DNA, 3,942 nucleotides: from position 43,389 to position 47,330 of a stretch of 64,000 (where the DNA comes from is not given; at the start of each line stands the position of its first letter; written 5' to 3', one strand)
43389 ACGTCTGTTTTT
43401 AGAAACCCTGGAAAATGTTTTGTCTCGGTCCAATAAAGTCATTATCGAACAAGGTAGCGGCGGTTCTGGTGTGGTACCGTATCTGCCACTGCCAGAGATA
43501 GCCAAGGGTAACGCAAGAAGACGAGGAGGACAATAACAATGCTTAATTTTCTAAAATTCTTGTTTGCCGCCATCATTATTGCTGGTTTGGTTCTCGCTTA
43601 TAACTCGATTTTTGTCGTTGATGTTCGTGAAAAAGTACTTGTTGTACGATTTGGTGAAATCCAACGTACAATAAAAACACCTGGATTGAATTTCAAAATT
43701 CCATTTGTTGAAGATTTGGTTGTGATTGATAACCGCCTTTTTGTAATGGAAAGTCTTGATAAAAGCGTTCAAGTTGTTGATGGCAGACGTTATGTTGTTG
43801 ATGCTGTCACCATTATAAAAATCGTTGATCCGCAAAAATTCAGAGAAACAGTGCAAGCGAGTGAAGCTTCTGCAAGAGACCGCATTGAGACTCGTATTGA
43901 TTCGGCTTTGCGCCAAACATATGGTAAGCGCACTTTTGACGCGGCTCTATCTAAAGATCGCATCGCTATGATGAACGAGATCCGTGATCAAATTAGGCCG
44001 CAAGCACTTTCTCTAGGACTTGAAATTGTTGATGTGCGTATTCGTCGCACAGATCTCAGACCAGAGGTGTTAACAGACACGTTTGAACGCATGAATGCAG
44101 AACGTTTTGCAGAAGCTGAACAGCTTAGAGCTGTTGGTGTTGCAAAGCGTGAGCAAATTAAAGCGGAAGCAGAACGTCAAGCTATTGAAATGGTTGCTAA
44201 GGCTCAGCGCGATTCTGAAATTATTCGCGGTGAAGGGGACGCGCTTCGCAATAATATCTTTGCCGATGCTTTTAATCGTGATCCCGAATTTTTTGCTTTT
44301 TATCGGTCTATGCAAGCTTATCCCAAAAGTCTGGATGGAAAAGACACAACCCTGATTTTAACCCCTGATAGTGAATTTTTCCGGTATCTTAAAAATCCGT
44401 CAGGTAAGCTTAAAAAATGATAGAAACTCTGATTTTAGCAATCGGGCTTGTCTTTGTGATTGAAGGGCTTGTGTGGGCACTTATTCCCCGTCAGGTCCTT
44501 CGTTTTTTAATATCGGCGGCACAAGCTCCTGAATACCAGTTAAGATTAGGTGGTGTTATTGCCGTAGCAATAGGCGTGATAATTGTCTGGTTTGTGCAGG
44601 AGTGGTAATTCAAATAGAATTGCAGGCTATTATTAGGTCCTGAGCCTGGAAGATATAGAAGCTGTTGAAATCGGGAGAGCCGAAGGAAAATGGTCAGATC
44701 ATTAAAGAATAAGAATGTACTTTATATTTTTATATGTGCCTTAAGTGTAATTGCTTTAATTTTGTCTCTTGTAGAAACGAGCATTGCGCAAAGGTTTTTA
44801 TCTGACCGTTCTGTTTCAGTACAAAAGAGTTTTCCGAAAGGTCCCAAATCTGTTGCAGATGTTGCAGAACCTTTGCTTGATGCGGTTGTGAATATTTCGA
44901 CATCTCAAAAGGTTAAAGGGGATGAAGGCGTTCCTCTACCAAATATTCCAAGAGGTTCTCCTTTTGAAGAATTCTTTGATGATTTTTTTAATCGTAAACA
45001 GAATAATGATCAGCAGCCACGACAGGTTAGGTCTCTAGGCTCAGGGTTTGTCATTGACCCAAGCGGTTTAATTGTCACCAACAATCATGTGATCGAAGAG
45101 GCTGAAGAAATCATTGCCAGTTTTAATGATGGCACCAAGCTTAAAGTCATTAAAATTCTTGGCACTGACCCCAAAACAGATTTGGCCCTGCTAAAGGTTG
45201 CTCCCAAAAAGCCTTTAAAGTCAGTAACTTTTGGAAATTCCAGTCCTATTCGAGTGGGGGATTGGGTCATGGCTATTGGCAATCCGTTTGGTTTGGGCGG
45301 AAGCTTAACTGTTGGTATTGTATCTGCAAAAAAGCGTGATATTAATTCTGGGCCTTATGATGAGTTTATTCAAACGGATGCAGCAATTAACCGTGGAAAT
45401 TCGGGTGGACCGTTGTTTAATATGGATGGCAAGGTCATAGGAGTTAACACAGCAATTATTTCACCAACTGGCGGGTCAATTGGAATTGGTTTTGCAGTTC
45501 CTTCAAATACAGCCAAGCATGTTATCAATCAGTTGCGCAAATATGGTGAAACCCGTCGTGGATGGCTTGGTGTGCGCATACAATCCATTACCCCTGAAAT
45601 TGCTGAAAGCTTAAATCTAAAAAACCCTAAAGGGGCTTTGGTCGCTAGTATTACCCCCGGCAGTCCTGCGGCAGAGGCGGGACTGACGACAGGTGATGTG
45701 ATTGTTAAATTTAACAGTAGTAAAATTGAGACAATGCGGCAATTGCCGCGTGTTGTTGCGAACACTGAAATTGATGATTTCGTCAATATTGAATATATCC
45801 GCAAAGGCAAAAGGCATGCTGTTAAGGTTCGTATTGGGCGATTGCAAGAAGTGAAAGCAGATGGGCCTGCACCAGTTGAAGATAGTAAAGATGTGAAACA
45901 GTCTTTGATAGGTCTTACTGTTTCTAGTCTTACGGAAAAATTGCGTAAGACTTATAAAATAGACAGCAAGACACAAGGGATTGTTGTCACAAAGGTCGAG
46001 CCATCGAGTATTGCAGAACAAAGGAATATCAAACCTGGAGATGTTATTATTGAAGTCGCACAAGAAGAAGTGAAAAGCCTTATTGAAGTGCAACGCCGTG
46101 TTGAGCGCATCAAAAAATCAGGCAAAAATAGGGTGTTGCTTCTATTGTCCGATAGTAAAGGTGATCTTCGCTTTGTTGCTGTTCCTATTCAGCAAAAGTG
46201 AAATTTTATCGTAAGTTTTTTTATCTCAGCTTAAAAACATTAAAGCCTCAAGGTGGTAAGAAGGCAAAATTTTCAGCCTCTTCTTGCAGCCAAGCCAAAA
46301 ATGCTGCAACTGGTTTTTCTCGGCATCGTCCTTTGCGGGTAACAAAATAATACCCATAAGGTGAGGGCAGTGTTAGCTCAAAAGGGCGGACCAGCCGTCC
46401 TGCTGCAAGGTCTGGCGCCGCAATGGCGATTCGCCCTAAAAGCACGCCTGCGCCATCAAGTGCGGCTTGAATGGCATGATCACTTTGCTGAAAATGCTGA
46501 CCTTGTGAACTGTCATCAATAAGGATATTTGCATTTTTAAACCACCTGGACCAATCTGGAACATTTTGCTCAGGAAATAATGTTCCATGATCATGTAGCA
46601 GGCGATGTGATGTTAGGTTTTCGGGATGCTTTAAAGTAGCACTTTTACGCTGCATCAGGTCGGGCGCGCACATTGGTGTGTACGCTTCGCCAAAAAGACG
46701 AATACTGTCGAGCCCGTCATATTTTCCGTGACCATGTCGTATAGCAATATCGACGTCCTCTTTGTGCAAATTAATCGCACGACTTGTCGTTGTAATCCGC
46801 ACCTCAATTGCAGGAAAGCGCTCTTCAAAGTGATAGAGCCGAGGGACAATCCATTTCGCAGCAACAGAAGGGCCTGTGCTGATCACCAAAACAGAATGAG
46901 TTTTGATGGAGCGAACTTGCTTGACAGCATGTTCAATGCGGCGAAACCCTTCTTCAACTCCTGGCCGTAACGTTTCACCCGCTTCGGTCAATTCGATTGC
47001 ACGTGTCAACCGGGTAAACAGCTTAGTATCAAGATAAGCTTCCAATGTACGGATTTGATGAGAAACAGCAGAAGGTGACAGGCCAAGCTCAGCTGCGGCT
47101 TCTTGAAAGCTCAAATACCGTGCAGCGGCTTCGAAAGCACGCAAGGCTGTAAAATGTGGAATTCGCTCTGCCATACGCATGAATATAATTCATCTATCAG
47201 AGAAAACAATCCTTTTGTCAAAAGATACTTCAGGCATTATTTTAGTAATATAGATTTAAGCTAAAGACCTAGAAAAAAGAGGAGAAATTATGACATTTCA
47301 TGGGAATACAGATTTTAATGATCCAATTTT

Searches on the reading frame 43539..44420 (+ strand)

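Call 87: search_protein_families(library=pfam, proteins=[window:43539-44420:+], max_evalue=0.00001)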
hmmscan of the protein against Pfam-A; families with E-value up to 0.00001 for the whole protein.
window:43539-44420:+ (293 aa): 1 family
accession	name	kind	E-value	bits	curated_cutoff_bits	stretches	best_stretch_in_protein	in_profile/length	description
PF01145.31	Band_7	-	4.7e-24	85.8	23.6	1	26-198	2-172/176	SPFH domain / Band 7 family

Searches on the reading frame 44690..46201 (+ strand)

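Call 87: search_protein_families(library=pfam, proteins=[window:44690-46201:+], max_evalue=0.00001)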
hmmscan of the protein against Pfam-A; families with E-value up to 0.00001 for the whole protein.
window:44690-46201:+ (503 aa): 5 families
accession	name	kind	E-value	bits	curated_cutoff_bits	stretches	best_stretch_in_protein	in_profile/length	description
PF13365.12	Trypsin_2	-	5e-35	121.8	27.6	1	117-252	1-144/144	Trypsin-like peptidase domain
PF13180.12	PDZ_2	-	1.7e-24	86.3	27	2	292-381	2-79/80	PDZ domain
PF00089.32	Trypsin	-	2.5e-22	80.2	20.6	1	114-279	21-220/220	Trypsin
PF00595.29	PDZ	-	2.9e-21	76.1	23.2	2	399-484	5-78/81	PDZ domain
PF17820.7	PDZ_6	-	1.7e-16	60.2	27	1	318-357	2-41/54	PDZ domain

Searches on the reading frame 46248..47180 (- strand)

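Call 87: search_protein_families(library=pfam, proteins=[window:46248-47180:-], max_evalue=0.00001)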
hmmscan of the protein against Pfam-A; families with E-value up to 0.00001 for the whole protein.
window:46248-47180:- (310 aa): 2 families
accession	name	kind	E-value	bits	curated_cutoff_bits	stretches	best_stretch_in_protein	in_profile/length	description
PF03466.25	LysR_substrate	-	1.4e-29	103.5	28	1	97-302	7-208/209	LysR substrate binding domain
PF00126.33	HTH_1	-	1.2e-20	73.7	26.6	1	11-69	2-60/60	Bacterial regulatory helix-turn-helix protein, lysR family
